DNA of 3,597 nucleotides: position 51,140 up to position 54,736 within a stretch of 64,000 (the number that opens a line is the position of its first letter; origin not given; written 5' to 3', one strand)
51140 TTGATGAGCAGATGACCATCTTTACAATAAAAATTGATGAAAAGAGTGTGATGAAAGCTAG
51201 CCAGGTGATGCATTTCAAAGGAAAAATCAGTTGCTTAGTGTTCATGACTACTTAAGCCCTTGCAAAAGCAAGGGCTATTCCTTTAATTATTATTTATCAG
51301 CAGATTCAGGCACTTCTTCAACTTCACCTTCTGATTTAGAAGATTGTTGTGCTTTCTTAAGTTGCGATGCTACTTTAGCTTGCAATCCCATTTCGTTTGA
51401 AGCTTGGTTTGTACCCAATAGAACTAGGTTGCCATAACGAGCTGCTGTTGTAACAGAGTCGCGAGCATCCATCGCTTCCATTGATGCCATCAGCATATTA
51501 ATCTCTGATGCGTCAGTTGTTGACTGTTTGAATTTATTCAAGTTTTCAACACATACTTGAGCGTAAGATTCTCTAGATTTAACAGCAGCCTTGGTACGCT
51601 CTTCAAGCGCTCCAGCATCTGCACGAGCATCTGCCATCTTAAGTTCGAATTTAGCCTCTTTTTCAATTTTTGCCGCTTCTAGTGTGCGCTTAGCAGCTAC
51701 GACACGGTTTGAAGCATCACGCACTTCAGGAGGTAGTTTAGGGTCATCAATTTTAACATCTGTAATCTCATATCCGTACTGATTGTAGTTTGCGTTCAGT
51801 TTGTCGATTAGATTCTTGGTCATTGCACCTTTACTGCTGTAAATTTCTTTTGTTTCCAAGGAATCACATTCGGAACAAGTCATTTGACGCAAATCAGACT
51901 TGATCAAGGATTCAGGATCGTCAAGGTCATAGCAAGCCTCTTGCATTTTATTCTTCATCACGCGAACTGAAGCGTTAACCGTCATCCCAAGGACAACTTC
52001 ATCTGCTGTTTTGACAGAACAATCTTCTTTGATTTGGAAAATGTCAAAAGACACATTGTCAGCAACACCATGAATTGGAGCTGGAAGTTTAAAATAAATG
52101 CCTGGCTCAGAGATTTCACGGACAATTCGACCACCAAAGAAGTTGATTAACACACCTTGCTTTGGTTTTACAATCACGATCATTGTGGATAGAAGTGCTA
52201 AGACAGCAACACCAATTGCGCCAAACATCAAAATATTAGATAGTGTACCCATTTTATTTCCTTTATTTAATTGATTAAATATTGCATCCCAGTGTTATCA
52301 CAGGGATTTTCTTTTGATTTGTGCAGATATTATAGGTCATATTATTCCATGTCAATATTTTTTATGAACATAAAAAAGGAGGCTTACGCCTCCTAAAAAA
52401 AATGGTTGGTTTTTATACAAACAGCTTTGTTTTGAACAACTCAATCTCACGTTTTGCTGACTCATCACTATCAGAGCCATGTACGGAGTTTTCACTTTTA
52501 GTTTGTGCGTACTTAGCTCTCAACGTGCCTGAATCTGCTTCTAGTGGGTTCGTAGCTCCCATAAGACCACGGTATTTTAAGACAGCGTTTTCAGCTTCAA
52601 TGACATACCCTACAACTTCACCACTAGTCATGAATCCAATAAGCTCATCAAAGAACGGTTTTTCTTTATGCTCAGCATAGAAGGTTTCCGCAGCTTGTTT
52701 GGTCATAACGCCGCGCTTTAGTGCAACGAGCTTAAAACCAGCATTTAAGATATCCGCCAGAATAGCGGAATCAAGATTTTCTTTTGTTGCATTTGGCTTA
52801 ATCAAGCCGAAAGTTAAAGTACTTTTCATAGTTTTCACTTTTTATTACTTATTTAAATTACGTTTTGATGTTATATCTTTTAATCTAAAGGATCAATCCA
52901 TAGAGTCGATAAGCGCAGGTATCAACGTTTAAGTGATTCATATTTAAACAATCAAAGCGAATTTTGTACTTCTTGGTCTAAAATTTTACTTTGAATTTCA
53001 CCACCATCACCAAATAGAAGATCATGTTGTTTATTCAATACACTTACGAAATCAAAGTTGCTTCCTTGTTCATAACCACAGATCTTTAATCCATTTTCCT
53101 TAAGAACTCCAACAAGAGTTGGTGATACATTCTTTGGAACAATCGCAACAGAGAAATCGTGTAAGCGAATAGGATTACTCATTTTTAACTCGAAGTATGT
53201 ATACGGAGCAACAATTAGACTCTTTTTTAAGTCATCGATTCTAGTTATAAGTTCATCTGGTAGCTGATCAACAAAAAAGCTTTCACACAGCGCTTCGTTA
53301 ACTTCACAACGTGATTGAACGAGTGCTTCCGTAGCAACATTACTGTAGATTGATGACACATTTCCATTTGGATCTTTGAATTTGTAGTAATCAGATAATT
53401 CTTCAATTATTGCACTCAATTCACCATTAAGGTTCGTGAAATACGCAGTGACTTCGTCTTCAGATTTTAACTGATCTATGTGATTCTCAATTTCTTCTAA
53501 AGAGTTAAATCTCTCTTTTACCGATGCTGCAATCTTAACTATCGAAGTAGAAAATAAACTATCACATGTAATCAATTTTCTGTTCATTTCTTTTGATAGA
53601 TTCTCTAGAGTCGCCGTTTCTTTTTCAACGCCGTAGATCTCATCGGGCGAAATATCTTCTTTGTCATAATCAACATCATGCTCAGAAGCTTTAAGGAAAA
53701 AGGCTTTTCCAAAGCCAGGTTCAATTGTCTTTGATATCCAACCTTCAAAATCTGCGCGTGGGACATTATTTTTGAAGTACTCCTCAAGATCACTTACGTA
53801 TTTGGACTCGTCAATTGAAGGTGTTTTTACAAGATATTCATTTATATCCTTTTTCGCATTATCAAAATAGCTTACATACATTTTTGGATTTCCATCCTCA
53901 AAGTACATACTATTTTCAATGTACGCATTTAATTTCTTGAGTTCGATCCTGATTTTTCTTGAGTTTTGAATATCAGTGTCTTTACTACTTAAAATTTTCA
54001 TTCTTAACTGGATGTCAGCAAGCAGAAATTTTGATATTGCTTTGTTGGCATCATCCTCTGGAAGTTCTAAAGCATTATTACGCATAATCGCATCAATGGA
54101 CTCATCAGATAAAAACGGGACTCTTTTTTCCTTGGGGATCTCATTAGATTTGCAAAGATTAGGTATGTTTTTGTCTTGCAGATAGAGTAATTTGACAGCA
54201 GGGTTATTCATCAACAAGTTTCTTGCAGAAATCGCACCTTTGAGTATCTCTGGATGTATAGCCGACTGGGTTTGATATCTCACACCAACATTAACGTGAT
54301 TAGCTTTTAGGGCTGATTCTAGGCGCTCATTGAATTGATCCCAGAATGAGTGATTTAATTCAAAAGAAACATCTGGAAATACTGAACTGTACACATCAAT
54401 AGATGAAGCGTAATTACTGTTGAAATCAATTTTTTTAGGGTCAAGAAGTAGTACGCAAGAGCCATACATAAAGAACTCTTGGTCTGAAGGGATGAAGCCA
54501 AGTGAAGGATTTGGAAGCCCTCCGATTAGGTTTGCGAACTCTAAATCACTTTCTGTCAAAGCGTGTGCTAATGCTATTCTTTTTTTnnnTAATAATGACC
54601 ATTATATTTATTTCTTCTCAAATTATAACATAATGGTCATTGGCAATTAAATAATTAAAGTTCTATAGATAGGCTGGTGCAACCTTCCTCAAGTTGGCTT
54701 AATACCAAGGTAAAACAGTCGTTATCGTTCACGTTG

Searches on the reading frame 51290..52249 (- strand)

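Call 12: search_protein_families(library=pfam, proteins=[window:51290-52249:-], max_evalue=0.001)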
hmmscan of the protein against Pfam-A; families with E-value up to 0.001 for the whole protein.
window:51290-52249:- (319 aa): 1 family
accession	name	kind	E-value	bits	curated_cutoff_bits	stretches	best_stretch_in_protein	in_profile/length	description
PF01145.31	Band_7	-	4.7e-23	82.6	23.6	1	32-199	9-174/176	SPFH domain / Band 7 family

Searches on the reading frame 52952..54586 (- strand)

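Call 12: search_protein_families(library=pfam, proteins=[window:52952-54586:-], max_evalue=0.001)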
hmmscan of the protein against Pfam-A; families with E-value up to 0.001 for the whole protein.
window:52952-54586:- (544 aa): 1 family
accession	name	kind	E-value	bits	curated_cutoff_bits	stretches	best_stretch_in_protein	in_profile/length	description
PF18814.6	PBECR5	-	5.1e-11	43.3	25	1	4-142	17-157/239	phage-Barnase-EndoU-ColicinE5/D-RelE like nuclease5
